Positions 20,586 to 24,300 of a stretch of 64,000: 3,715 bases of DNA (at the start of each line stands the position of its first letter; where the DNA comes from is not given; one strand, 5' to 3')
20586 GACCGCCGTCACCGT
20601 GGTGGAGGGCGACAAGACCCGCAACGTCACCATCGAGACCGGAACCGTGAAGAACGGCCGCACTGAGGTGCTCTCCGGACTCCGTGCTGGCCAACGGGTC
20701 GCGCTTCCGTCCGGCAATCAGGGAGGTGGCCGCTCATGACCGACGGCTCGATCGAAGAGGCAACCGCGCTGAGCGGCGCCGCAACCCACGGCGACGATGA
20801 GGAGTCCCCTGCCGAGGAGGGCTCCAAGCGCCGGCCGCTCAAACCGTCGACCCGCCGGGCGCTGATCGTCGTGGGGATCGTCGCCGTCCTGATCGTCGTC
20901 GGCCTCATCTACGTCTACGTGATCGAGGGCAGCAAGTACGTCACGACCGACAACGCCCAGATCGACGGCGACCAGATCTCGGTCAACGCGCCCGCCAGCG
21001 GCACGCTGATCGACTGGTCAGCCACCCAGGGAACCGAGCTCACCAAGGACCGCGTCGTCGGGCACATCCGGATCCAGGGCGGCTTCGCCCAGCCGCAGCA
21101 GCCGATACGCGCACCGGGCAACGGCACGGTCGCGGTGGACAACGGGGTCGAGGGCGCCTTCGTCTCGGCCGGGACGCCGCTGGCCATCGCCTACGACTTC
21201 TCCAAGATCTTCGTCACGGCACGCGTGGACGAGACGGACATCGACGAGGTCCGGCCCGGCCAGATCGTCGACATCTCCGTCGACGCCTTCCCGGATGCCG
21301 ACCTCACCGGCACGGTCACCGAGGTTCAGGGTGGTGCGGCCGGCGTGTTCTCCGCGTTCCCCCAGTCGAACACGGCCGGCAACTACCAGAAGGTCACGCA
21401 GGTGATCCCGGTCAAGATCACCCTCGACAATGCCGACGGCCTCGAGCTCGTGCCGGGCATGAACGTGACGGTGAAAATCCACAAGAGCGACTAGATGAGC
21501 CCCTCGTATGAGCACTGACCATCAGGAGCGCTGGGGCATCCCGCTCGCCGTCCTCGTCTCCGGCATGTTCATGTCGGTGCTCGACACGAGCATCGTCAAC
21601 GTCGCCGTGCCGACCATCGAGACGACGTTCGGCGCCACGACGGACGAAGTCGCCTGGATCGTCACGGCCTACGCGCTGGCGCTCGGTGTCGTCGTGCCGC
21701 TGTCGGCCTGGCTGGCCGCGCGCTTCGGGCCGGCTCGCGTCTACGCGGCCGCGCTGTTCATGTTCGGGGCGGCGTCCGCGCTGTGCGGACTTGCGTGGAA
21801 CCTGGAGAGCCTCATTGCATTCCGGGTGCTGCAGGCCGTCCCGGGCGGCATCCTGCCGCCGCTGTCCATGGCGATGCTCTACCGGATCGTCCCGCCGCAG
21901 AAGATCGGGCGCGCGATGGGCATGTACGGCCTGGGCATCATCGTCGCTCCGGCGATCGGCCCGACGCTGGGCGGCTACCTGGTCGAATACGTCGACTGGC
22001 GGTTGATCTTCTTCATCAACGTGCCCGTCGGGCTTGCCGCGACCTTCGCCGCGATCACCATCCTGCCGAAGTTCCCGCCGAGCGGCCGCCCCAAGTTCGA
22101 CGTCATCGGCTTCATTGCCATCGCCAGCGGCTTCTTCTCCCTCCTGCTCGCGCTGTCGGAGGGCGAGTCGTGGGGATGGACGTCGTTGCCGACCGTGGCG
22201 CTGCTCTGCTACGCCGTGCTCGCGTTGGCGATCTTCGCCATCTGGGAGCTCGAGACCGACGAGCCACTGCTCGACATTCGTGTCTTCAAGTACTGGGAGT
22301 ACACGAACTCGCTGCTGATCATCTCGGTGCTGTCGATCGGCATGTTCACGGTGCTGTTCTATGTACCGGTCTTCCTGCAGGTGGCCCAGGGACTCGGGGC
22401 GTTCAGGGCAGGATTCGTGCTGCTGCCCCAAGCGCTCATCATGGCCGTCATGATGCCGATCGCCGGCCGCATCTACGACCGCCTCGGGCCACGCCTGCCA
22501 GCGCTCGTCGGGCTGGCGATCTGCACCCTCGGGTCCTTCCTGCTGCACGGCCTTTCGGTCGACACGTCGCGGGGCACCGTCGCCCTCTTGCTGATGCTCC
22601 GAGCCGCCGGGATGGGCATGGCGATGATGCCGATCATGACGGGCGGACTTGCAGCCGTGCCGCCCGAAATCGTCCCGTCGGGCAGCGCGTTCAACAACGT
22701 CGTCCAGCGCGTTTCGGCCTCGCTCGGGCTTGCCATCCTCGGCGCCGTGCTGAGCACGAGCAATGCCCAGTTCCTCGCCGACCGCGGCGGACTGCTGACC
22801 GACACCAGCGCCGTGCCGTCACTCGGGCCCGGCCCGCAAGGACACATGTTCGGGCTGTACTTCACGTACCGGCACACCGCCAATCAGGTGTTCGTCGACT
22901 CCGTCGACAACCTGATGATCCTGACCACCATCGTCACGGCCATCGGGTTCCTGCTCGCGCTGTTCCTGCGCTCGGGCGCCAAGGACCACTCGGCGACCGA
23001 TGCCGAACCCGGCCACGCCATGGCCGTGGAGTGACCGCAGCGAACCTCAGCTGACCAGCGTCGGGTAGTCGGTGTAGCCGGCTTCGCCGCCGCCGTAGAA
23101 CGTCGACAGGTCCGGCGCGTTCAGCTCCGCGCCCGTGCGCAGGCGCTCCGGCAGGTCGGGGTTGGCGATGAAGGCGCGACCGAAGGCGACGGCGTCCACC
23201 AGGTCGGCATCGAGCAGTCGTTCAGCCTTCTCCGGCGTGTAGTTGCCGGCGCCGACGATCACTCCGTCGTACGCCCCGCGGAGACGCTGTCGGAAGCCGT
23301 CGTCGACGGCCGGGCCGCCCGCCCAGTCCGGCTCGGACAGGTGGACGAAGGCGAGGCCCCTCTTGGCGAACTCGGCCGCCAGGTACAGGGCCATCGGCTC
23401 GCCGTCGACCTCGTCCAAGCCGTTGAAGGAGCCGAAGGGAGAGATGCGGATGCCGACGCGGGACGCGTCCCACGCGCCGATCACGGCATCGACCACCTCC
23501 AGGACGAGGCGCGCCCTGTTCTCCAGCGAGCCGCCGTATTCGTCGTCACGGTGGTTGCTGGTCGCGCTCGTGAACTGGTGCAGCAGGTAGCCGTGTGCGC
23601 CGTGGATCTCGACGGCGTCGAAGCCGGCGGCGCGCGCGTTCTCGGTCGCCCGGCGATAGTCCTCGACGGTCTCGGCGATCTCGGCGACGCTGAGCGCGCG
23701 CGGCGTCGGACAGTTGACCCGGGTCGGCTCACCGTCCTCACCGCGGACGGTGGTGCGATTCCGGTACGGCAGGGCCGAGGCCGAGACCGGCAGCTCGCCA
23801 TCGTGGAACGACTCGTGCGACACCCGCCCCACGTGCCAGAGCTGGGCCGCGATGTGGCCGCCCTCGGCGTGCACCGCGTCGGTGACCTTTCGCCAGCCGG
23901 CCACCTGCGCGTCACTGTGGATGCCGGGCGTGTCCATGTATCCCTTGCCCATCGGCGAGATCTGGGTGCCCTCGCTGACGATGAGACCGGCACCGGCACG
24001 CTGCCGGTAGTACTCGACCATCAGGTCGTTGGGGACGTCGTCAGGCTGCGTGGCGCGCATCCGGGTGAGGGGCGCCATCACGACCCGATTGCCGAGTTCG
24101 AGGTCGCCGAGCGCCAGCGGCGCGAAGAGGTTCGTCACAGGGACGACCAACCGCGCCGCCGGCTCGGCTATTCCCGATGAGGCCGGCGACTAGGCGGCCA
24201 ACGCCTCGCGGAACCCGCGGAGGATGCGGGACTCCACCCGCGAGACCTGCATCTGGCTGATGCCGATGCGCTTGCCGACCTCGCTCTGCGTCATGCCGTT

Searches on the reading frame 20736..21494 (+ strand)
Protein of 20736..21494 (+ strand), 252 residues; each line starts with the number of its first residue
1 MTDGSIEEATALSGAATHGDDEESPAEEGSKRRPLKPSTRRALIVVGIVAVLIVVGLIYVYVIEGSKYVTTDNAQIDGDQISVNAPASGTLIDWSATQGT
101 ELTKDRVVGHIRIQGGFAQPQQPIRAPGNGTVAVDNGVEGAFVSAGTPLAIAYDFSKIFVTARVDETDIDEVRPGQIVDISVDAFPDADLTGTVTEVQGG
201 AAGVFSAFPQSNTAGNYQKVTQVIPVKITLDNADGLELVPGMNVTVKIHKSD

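Call 37: search_protein_families(library=pfam, proteins=[window:20736-21494:+], max_evalue=0.0001)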
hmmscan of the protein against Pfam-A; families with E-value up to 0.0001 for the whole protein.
window:20736-21494:+ (252 aa): 3 families
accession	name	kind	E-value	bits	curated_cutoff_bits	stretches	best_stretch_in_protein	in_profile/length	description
PF16576.10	HlyD_D23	-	9.1e-17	61.5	30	1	118-197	105-184/214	Barrel-sandwich domain of CusB or HlyD membrane-fusion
PF13437.12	HlyD_3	-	1.4e-13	51.9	22.2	1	124-240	2-105/106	HlyD family secretion protein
PF00529.27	CusB_dom_1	-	3.3e-06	27.7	26.5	1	57-248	6-87/89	Cation efflux system protein CusB domain 1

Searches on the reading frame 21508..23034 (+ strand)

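Call 12: search_protein_families(library=pfam, proteins=[window:21508-23034:+], max_evalue=0.01)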
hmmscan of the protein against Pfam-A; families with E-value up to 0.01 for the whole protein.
window:21508-23034:+ (508 aa): 2 families
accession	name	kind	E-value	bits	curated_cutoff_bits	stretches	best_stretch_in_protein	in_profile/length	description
PF07690.21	MFS_1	-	4.1e-54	184.2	33.4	1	17-407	2-346/347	Major Facilitator Superfamily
PF03137.26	OATP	-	0.003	16.3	25.8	1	15-95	5-85/545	Organic Anion Transporter Polypeptide (OATP) family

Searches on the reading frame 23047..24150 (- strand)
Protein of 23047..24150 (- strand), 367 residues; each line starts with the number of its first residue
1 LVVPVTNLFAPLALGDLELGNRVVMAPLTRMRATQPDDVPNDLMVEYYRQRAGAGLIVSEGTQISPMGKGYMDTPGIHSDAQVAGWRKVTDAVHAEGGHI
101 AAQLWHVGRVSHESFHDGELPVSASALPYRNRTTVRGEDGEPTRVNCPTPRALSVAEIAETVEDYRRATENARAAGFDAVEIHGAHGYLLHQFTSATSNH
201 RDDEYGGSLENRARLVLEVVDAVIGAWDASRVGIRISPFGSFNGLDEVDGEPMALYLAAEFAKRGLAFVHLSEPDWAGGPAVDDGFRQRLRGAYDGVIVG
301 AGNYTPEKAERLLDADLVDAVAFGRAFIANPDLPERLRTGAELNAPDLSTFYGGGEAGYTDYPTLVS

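Call 12: search_protein_families(library=pfam, proteins=[window:23047-24150:-], max_evalue=0.01)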
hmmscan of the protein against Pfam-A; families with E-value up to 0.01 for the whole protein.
window:23047-24150:- (367 aa): 1 family
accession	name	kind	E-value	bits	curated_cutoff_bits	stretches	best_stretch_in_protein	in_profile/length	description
PF00724.26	Oxidored_FMN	-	2.6e-84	283.9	27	1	7-344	1-342/342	NADH:flavin oxidoreductase / NADH oxidase family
